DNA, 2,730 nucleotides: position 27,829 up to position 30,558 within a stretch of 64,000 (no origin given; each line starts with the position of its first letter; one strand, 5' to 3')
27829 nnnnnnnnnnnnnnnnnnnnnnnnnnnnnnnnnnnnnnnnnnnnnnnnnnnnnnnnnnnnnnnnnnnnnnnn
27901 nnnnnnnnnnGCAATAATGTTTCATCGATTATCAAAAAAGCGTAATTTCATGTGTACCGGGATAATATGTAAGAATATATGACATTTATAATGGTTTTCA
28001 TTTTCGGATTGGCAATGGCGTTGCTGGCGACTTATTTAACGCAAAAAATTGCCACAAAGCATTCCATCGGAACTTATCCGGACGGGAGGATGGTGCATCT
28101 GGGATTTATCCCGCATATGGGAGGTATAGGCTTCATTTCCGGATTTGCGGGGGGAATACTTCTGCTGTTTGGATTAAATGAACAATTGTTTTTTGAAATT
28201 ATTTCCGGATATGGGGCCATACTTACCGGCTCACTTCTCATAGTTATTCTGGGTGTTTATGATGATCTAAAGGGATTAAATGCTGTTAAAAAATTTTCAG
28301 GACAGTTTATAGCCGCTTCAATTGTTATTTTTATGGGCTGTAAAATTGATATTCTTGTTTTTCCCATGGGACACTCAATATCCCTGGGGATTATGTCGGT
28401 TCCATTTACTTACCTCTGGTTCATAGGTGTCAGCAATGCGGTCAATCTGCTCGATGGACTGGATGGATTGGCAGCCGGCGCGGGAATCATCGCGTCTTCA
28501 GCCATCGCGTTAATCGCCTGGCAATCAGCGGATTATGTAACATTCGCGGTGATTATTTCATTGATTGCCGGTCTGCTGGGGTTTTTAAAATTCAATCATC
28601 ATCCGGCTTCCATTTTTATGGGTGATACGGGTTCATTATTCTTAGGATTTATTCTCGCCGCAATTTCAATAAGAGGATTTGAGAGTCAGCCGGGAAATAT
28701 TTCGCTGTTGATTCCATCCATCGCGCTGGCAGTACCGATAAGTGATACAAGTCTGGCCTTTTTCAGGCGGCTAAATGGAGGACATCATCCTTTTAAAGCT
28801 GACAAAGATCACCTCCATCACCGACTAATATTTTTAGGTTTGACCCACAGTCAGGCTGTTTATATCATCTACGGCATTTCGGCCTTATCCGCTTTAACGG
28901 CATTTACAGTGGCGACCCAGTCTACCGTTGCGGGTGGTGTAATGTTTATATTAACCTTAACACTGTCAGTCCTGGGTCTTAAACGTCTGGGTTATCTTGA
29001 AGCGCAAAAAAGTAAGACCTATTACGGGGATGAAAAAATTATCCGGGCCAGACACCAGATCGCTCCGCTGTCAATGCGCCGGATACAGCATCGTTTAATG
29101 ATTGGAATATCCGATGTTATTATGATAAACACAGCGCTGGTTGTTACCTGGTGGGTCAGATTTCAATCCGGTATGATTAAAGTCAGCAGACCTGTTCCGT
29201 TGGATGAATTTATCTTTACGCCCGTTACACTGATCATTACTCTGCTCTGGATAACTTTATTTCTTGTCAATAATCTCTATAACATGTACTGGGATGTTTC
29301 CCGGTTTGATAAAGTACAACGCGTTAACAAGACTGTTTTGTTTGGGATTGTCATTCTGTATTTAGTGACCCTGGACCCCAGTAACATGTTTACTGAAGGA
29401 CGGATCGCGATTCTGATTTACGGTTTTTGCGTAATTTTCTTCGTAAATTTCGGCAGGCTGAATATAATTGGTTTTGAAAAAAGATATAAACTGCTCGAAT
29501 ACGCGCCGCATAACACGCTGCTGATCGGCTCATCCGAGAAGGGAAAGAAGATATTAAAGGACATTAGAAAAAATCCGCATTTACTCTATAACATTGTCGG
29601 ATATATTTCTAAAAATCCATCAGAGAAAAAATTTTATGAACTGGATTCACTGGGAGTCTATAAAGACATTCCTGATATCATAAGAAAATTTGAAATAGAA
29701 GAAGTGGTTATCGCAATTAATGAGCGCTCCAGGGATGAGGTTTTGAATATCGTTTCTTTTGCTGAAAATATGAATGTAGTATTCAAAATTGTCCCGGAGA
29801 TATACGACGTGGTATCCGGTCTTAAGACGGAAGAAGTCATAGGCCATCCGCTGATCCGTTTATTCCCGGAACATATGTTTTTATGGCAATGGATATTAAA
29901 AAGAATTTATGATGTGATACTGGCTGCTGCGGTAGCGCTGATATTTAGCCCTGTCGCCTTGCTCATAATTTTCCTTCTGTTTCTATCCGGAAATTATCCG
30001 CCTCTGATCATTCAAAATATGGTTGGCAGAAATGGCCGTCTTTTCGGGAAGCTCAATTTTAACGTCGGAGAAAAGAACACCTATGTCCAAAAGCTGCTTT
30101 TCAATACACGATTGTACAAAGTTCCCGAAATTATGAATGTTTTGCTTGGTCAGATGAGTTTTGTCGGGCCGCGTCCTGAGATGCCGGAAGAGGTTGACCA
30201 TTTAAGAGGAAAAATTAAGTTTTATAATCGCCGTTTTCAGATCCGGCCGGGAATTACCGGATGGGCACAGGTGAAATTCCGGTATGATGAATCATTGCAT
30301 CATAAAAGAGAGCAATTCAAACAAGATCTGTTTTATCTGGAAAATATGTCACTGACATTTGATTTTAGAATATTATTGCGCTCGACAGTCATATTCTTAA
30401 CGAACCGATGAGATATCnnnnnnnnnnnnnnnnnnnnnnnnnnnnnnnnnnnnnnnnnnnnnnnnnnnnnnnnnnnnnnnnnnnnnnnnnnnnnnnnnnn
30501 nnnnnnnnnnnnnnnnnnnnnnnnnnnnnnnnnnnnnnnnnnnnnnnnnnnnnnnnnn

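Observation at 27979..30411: One ORF fuses an intact WecA/MraY-type (polytopic) phosphoglycosyltransferase to a complete WbaP-type (monotopic) PGT module whose catalytic motifs look eroded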

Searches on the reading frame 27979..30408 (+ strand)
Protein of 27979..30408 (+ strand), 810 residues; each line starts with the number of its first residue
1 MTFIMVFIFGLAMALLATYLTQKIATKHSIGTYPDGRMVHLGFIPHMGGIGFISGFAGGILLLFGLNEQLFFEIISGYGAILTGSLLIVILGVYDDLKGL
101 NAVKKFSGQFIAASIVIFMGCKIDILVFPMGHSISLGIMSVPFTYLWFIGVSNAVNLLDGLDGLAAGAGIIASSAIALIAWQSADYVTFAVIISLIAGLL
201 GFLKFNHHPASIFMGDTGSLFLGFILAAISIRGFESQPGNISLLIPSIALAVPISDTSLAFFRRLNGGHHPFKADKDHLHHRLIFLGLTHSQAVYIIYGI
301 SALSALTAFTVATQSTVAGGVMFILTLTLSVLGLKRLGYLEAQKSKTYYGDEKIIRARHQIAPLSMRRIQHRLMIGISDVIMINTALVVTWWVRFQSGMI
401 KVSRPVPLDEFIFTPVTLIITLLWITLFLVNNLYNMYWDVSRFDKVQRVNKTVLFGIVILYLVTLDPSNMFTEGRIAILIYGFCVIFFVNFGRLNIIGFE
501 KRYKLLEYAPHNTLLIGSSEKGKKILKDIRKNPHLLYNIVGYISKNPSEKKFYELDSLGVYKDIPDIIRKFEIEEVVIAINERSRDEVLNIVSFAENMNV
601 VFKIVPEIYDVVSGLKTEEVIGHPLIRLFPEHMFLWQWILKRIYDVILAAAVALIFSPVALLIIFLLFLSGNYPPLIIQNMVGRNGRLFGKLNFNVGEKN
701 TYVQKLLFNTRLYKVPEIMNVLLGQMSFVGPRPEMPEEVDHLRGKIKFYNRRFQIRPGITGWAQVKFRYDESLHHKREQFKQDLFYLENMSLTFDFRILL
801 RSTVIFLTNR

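Call 3: search_protein_families(library=pfam, proteins=[window:27979-30408:+], max_evalue=1)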
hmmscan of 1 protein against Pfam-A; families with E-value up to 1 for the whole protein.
window:27979-30408:+ (810 aa): 3 families
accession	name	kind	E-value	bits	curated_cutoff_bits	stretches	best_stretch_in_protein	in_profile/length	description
PF00953.26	Glycos_transf_4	-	6.2e-40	137.2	27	1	80-232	3-158/160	Glycosyl transferase family 4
PF02397.22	Bac_transf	-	1.1e-33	116.7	27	1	641-806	1-177/179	Bacterial sugar transferase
PF13727.12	CoA_binding_3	-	4.1e-09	37.1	25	1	444-606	16-175/175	CoA-binding domain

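Call 4: search_protein_families(library=ncbifam, proteins=[window:27979-30408:+], max_evalue=1)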
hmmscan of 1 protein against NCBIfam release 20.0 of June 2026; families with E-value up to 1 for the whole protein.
window:27979-30408:+ (810 aa): 13 families
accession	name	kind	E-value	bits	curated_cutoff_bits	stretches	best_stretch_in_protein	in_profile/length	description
TIGR03025.1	EPS_sugtrans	subfamily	1.3e-66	225.7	295.55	2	379-690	3-307/445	exopolysaccharide biosynthesis polyprenyl glycosylphosphotransferase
TIGR03023.1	WcaJ_sugtrans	equivalog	6.2e-61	207.1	410.75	1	378-807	2-447/453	undecaprenyl-phosphate glucose phosphotransferase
TIGR03013.1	EpsB_2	subfamily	1.6e-46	159.4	393.35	1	379-807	3-437/443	TIGR03013 family XrtA/PEP-CTERM system glycosyltransferase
TIGR03022.1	WbaP_sugtrans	subfamily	1.7e-37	129.8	403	2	701-807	350-450/456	undecaprenyl-phosphate galactose phosphotransferase WbaP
TIGR02380.1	ECA_wecA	exception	1.1e-33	116.9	326.05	1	4-329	5-325/346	UDP-N-acetylglucosamine--undecaprenyl-phosphate N-acetylglucosaminephosphotransferase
NF007518.0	PRK10124.1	equivalog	7.7e-33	113.9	684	1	469-800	104-451/464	undecaprenyl-phosphate glucose phosphotransferase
NF053644.1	MraY_archaea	equivalog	1.5e-25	90.3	450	1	108-305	156-336/340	pseudomurein biosynthesis MraY family phospho-N-acetylmuramoyl-pentapeptide-transferase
NF041877.1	EPS_EpsZ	equivalog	4.9e-25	88.1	800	2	710-808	362-454/459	exopolysaccharide biosynthesis polyisoprenyl-phosphate hexose-1-phosphate transferase EpsZ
TIGR00445.1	mraY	equivalog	1.6e-24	87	192.05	1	44-308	35-314/321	phospho-N-acetylmuramoyl-pentapeptide-transferase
NF052601.1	undeca_RfbP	equivalog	4.7e-24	85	330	2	701-807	136-236/244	undecaprenyl-phosphate galactose phosphotransferase family protein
NF045514.1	glycotran_HepC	equivalog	3.4e-15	55.9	140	1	635-733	111-211/220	heterocyst development glycosyltransferase HepC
NF011751.0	PRK15204.1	equivalog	3.7e-15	55.5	907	2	699-807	368-470/476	undecaprenyl-phosphate galactose phosphotransferase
NF050817.1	PolSacchBiosHfsE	equivalog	3.3e-12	45.9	750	1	699-802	347-455/467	polysaccharide biosynthesis protein HfsE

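Call 6: find_homologous_proteins(query=window:27979-30408:+, max_evalue=1e-10)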
Query window:27979-30408:+ (810 aa): 1326 proteins with E <= 1e-10 among 8000 candidates; the best 120 are listed.
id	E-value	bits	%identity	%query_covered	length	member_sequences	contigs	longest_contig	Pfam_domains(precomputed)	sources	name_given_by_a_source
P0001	0.0e+0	1665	92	100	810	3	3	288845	PF13727.13,PF00953.27,PF02397.23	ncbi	-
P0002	0.0e+0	1127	60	100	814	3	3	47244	PF13727.13,PF00953.27,PF02397.23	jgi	jgi:UDP-GlcNAc:undecaprenyl-phosphate GlcNAc-1-phosphate transferase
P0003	0.0e+0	1096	60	100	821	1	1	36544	PF13727.13,PF00953.27,PF02397.23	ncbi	-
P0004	0.0e+0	1088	59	98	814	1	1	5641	PF13727.13,PF00953.27,PF02397.23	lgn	-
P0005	0.0e+0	1086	57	99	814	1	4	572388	PF13727.13,PF00953.27,PF02397.23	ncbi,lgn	-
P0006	0.0e+0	1081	57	100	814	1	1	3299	PF13727.13,PF00953.27,PF02397.23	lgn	-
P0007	0.0e+0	1055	57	100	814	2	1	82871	PF13727.13,PF00953.27,PF02397.23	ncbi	-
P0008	0.0e+0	1044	57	100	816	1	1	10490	PF13727.13,PF00953.27,PF02397.23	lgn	-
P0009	0.0e+0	1043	56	98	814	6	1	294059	PF13727.13,PF00953.27,PF02397.23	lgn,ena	-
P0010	0.0e+0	1038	58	100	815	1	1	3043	PF13727.13,PF00953.27,PF02397.23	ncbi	-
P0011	0.0e+0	1033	56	100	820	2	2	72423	PF13727.13,PF00953.27,PF02397.23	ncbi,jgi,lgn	-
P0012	0.0e+0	1033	55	100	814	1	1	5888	PF13727.13,PF00953.27,PF02397.23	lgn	-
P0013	0.0e+0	1029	57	99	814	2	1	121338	PF13727.13,PF00953.27,PF02397.23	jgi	jgi:UDP-GlcNAc:undecaprenyl-phosphate/decaprenyl-phosphate GlcNAc-1-phosphate transferase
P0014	0.0e+0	1028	56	98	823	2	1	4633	PF13727.13,PF00953.27,PF02397.23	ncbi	-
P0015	0.0e+0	1024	56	100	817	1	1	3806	PF13727.13,PF00953.27,PF02397.23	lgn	-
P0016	0.0e+0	1023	56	100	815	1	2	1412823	PF13727.13,PF00953.27,PF02397.23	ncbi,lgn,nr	ncbi:MAG: hypothetical protein D8M58_04025 [Calditrichaeota bacterium]|nr:MAG: hypothetical protein 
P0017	0.0e+0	1021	56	100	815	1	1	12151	PF13727.13,PF00953.27,PF02397.23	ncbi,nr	ncbi:MAG: hypothetical protein GF313_14125 [Caldithrix sp.]|nr:hypothetical protein [Caldithrix sp.]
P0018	0.0e+0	1020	55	100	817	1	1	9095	PF13727.13,PF00953.27,PF02397.23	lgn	-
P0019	0.0e+0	1020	56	98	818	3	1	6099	PF13727.13,PF00953.27,PF02397.23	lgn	-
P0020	0.0e+0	1019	57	99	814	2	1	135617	PF13727.13,PF00953.27,PF02397.23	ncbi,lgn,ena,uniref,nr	ncbi:MAG TPA: hypothetical protein ENK44_14435 [Caldithrix abyssi]|uniref:Bacterial sugar transferas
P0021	0.0e+0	1017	57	100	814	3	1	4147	PF13727.13,PF00953.27,PF02397.23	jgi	jgi:UDP-GlcNAc:undecaprenyl-phosphate GlcNAc-1-phosphate transferase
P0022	0.0e+0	1017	56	100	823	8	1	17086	PF13727.13,PF00953.27,PF02397.23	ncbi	-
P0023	0.0e+0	1016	56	98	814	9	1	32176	PF13727.13,PF00953.27,PF02397.23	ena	-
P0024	0.0e+0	1014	56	99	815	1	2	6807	PF13727.13,PF00953.27,PF02397.23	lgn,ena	-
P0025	2.4e-298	1010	55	100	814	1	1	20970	PF13727.13,PF00953.27,PF02397.23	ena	-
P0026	2.9e-298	1010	55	100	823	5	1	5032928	PF13727.13,PF00953.27,PF02397.23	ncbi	ncbi:sugar transferase [Calditrichota bacterium GD2]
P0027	5.1e-297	1005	56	100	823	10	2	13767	PF13727.13,PF00953.27,PF02397.23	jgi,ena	-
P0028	1.6e-296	1004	55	99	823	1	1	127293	PF13727.13,PF00953.27,PF02397.23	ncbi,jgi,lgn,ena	-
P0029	3.0e-296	1003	55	99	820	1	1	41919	PF13727.13,PF00953.27,PF02397.23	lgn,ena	-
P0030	1.8e-295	1000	55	98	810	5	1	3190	PF13727.13,PF00953.27,PF02397.23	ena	-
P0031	2.7e-295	1000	55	100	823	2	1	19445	PF13727.13,PF00953.27,PF02397.23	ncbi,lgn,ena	-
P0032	2.2e-294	997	54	99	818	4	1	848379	PF13727.13,PF00953.27,PF02397.23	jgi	-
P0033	2.6e-294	997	55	98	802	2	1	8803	PF13727.13,PF00953.27,PF02397.23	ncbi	ncbi:sugar transferase [Caldithrix abyssi]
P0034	2.0e-293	994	54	100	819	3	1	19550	PF13727.13,PF00953.27,PF02397.23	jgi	-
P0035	3.4e-292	990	53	100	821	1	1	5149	PF13727.13,PF00953.27,PF02397.23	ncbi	-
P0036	6.2e-292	989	55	100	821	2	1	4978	PF13727.13,PF00953.27,PF02397.23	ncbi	-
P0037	1.2e-289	981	55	100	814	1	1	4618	PF13727.13,PF00953.27,PF02397.23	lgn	-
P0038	9.8e-289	978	55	97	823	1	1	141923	PF13727.13,PF00953.27,PF02397.23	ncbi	-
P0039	6.0e-288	975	54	100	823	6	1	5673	PF13727.13,PF00953.27,PF02397.23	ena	-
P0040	3.1e-287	973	55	97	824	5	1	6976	PF13727.13,PF00953.27,PF02397.23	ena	-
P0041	7.1e-285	965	54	100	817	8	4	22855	PF13727.13,PF00953.27,PF02397.23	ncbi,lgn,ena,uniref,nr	ncbi:MAG TPA: hypothetical protein ENK44_01690 [Caldithrix abyssi]|uniref:Bacterial sugar transferas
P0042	3.4e-284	963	55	94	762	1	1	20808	PF13727.13,PF00953.27,PF02397.23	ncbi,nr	ncbi:MAG: sugar transferase, partial [Calditrichaeota bacterium]|nr:sugar transferase [Calditrichota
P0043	3.1e-283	960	53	100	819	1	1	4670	PF13727.13,PF00953.27,PF02397.23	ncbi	-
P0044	1.4e-282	958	54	98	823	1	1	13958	PF13727.13,PF00953.27,PF02397.23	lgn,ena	-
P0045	3.3e-280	950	53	100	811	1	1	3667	PF13727.13,PF00953.27,PF02397.23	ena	-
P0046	7.4e-280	949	52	99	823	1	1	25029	PF13727.13,PF00953.27,PF02397.23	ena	-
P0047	8.3e-280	949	52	99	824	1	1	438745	PF13727.13,PF00953.27,PF02397.23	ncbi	-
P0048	1.1e-277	941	52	99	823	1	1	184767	PF13727.13,PF00953.27,PF02397.23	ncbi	-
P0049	8.7e-277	939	52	100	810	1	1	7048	PF13727.13,PF00953.27,PF02397.23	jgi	jgi:UDP-GlcNAc:undecaprenyl-phosphate GlcNAc-1-phosphate transferase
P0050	9.0e-277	939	52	99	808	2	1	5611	PF13727.13,PF00953.27,PF02397.23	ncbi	-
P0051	1.1e-276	938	51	98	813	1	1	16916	PF13727.13,PF00953.27,PF02397.23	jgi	jgi:UDP-GlcNAc:undecaprenyl-phosphate GlcNAc-1-phosphate transferase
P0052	2.2e-276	937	51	100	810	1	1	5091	PF13727.13,PF00953.27,PF02397.23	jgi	-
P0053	8.7e-275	932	52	100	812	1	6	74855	PF13727.13,PF00953.27,PF02397.23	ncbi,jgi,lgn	jgi:UDP-GlcNAc:undecaprenyl-phosphate GlcNAc-1-phosphate transferase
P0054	7.3e-274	929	51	100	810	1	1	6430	PF13727.13,PF00953.27,PF02397.23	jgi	jgi:UDP-GlcNAc:undecaprenyl-phosphate GlcNAc-1-phosphate transferase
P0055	1.5e-273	928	51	100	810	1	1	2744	PF13727.13,PF00953.27,PF02397.23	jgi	jgi:UDP-GlcNAc:undecaprenyl-phosphate GlcNAc-1-phosphate transferase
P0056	2.3e-273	927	51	100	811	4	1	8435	PF13727.13,PF00953.27,PF02397.23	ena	-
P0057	2.8e-273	927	53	98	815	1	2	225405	PF13727.13,PF00953.27,PF02397.23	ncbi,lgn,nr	ncbi:MAG: sugar transferase [Calditrichaceae bacterium]|nr:sugar transferase [Calditrichaceae bacter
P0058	3.6e-273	927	51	100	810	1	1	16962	PF13727.13,PF00953.27,PF02397.23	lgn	-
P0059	1.2e-271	922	52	99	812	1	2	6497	PF13727.13,PF00953.27,PF02397.23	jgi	-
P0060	6.9e-271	919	50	100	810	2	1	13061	PF13727.13,PF00953.27,PF02397.23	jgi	jgi:UDP-GlcNAc:undecaprenyl-phosphate GlcNAc-1-phosphate transferase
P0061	8.8e-271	919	51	100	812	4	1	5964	PF13727.13,PF00953.27,PF02397.23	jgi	-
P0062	1.1e-270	918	50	98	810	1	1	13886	PF13727.13,PF00953.27,PF02397.23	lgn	-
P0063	1.6e-270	918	51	99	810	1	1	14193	PF13727.13,PF00953.27,PF02397.23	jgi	jgi:UDP-GlcNAc:undecaprenyl-phosphate GlcNAc-1-phosphate transferase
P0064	9.1e-269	912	50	99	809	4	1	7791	PF13727.13,PF00953.27,PF02397.23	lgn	-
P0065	1.6e-268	911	51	98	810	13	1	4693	PF13727.13,PF00953.27,PF02397.23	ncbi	-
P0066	2.1e-268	911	52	99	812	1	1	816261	PF13727.13,PF00953.27,PF02397.23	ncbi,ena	-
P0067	2.6e-268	911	50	100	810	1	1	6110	PF13727.13,PF00953.27,PF02397.23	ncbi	-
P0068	2.9e-268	910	50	100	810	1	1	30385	PF13727.13,PF00953.27,PF02397.23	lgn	-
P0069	4.5e-268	910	52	96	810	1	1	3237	PF13727.13,PF00953.27,PF02397.23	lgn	-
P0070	4.5e-268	910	50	100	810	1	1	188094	PF13727.13,PF00953.27,PF02397.23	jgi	jgi:UDP-GlcNAc:undecaprenyl-phosphate GlcNAc-1-phosphate transferase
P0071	9.2e-268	909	51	99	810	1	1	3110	PF13727.13,PF00953.27,PF02397.23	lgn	-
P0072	9.5e-268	909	51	99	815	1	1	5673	PF13727.13,PF00953.27,PF02397.23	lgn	-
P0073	1.4e-267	908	49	100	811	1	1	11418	PF13727.13,PF00953.27,PF02397.23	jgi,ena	-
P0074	2.0e-267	908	49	100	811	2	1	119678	PF13727.13,PF00953.27,PF02397.23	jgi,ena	-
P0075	3.1e-267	907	51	99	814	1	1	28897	PF13727.13,PF00953.27,PF02397.23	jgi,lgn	-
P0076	1.8e-266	904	50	100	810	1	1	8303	PF13727.13,PF00953.27,PF02397.23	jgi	jgi:UDP-GlcNAc:undecaprenyl-phosphate GlcNAc-1-phosphate transferase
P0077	1.9e-266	904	50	99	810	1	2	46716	PF13727.13,PF00953.27,PF02397.23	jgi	-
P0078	2.1e-266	904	51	99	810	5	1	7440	PF13727.13,PF00953.27,PF02397.23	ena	-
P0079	2.8e-266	904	51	99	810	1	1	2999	PF13727.13,PF00953.27,PF02397.23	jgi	jgi:UDP-GlcNAc:undecaprenyl-phosphate GlcNAc-1-phosphate transferase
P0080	6.5e-266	903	50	99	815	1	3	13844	PF13727.13,PF00953.27,PF02397.23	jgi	jgi:UDP-GlcNAc:undecaprenyl-phosphate GlcNAc-1-phosphate transferase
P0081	6.5e-266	903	51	100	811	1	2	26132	PF13727.13,PF00953.27,PF02397.23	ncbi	-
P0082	1.2e-265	902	51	98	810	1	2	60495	PF13727.13,PF00953.27,PF02397.23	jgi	-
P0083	2.0e-265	901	50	100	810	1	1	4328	PF13727.13,PF00953.27,PF02397.23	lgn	-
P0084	2.0e-265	901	51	99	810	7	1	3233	PF13727.13,PF00953.27,PF02397.23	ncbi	-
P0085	4.9e-265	900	50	100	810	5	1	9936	PF13727.13,PF00953.27,PF02397.23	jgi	jgi:UDP-GlcNAc:undecaprenyl-phosphate GlcNAc-1-phosphate transferase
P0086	7.3e-265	899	50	98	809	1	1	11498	PF13727.13,PF00953.27,PF02397.23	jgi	-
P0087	9.2e-265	899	51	96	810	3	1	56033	PF13727.13,PF00953.27,PF02397.23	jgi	-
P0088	1.1e-264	898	51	98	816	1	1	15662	PF13727.13,PF00953.27,PF02397.23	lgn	-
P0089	2.1e-264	898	51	99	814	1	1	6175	PF13727.13,PF00953.27,PF02397.23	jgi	jgi:UDP-GlcNAc:undecaprenyl-phosphate GlcNAc-1-phosphate transferase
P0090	2.3e-264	897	50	98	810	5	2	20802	PF13727.13,PF00953.27,PF02397.23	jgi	-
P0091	3.1e-263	894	51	100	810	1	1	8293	PF13727.13,PF00953.27,PF02397.23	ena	-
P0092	3.8e-262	890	49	100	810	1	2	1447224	PF13727.13,PF00953.27,PF02397.23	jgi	-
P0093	5.2e-262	890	50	100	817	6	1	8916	PF13727.13,PF00953.27,PF02397.23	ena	-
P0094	5.7e-262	890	49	99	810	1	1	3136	PF13727.13,PF00953.27,PF02397.23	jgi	-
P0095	6.3e-262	889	49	100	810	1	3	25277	PF13727.13,PF00953.27,PF02397.23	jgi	-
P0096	1.1e-261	889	50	99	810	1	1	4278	PF13727.13,PF00953.27,PF02397.23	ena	-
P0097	5.3e-261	886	50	98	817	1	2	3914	PF13727.13,PF00953.27,PF02397.23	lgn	-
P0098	2.2e-260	884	49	99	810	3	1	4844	PF13727.13,PF00953.27,PF02397.23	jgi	-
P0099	4.5e-259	880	49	100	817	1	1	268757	PF13727.13,PF00953.27,PF02397.23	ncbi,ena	-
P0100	6.1e-259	880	48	100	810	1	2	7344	PF13727.13,PF00953.27,PF02397.23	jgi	jgi:UDP-GlcNAc:undecaprenyl-phosphate GlcNAc-1-phosphate transferase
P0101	2.5e-258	877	48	100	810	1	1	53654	PF13727.13,PF00953.27,PF02397.23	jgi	jgi:UDP-GlcNAc:undecaprenyl-phosphate/decaprenyl-phosphate GlcNAc-1-phosphate transferase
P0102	4.9e-258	877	49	100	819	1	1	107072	PF13727.13,PF00953.27,PF02397.23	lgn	-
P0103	1.3e-257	875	51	100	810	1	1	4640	PF13727.13,PF00953.27,PF02397.23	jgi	jgi:UDP-GlcNAc:undecaprenyl-phosphate GlcNAc-1-phosphate transferase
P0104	1.4e-257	875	49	100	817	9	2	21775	PF13727.13,PF00953.27,PF02397.23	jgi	jgi:UDP-GlcNAc:undecaprenyl-phosphate GlcNAc-1-phosphate transferase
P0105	3.7e-257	874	50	98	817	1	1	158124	PF13727.13,PF00953.27,PF02397.23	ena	-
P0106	9.8e-256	869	51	99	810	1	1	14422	PF13727.13,PF00953.27,PF02397.23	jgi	jgi:UDP-GlcNAc:undecaprenyl-phosphate GlcNAc-1-phosphate transferase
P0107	3.7e-255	867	50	99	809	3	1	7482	PF13727.13,PF00953.27,PF02397.23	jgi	-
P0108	1.5e-250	852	49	100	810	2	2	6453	PF13727.13,PF00953.27,PF02397.23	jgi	jgi:UDP-GlcNAc:undecaprenyl-phosphate GlcNAc-1-phosphate transferase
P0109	4.8e-250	850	50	94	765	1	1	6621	PF13727.13,PF00953.27,PF02397.23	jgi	jgi:UDP-GlcNAc:undecaprenyl-phosphate GlcNAc-1-phosphate transferase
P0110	1.1e-248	846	48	99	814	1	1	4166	PF13727.13,PF00953.27,PF02397.23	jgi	jgi:UDP-GlcNAc:undecaprenyl-phosphate GlcNAc-1-phosphate transferase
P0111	6.8e-248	843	48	99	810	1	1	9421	PF13727.13,PF00953.27,PF02397.23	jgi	jgi:UDP-GlcNAc:undecaprenyl-phosphate/decaprenyl-phosphate GlcNAc-1-phosphate transferase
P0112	1.3e-246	839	52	89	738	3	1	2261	PF13727.13,PF00953.27,PF02397.23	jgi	jgi:UDP-GlcNAc:undecaprenyl-phosphate GlcNAc-1-phosphate transferase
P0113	1.7e-246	838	49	98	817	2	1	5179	PF13727.13,PF00953.27,PF02397.23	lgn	-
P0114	2.0e-246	838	48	100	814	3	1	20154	PF13727.13,PF00953.27,PF02397.23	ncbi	-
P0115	3.5e-246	837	51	90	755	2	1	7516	PF13727.13,PF00953.27,PF02397.23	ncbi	ncbi:MAG: hypothetical protein E4H13_04180, partial [Calditrichales bacterium]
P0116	2.1e-244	831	50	94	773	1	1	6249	PF13727.13,PF00953.27,PF02397.23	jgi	-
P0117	1.3e-235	802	52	85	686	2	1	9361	PF13727.13,PF00953.27,PF02397.23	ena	-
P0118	2.0e-235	802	53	81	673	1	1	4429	PF13727.13,PF00953.27,PF02397.23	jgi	-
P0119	7.4e-214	730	54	75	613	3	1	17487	PF13727.13,PF00953.27,PF02397.23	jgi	-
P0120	3.7e-210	718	57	68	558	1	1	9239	PF13727.13,PF02397.23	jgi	-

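Call 27: find_encoding_contigs(protein=P0026, flank=10000, max_places=2)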
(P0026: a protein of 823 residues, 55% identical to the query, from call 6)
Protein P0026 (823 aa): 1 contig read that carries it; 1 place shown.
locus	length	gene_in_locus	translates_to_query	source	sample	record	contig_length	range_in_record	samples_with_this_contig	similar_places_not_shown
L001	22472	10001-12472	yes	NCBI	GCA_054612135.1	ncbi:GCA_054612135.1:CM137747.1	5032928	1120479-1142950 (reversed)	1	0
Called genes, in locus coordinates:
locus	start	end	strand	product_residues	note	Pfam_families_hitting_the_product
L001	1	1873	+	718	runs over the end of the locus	PF02826:2-Hacid_dh_C (faint), PF00107:ADH_zinc_N, PF01408:GFO_IDH_MocA, PF02894:GFO_IDH_MocA_C (weak), PF22725:GFO_IDH_MocA_C3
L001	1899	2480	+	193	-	PF03567:Sulfotransfer_2 (weak), PF06990:Gal-3-0_sulfotr (faint)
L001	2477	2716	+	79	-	-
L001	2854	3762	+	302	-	PF10779:XhlA (faint)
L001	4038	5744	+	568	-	PF16889:Hepar_II_III_N, PF07940:Hepar_II_III_C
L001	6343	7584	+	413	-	PF13439:Glyco_transf_4, PF13579:Glyco_trans_4_4, PF00534:Glycos_transf_1, PF13692:Glyco_trans_1_4, PF13524:Glyco_trans_1_2 (weak)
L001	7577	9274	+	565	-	PF14052:Caps_assemb_Wzi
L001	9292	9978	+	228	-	PF04326:SLFN_AlbA_2, PF13749:HATPase_c_4 (weak), PF13412:HTH_24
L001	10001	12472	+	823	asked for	PF00953:Glycos_transf_4, PF13727:CoA_binding_3, PF02397:Bac_transf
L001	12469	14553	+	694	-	PF00535:Glycos_transf_2, PF10111:Glyco_tranf_2_2 (faint), PF13641:Glyco_tranf_2_3, PF13632:Glyco_trans_2_3, PF13727:CoA_binding_3, PF02397:Bac_transf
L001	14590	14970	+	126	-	PF05635:23S_rRNA_IVP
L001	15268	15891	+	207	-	PF25084:LbH_EIF2B, PF14602:Hexapep_2 (faint), PF00132:Hexapep, PF25087:GMPPB_C (weak)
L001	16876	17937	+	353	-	-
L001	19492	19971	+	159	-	PF01909:NTP_transf_2, PF18765:Polbeta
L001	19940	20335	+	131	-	PF01934:HepT-like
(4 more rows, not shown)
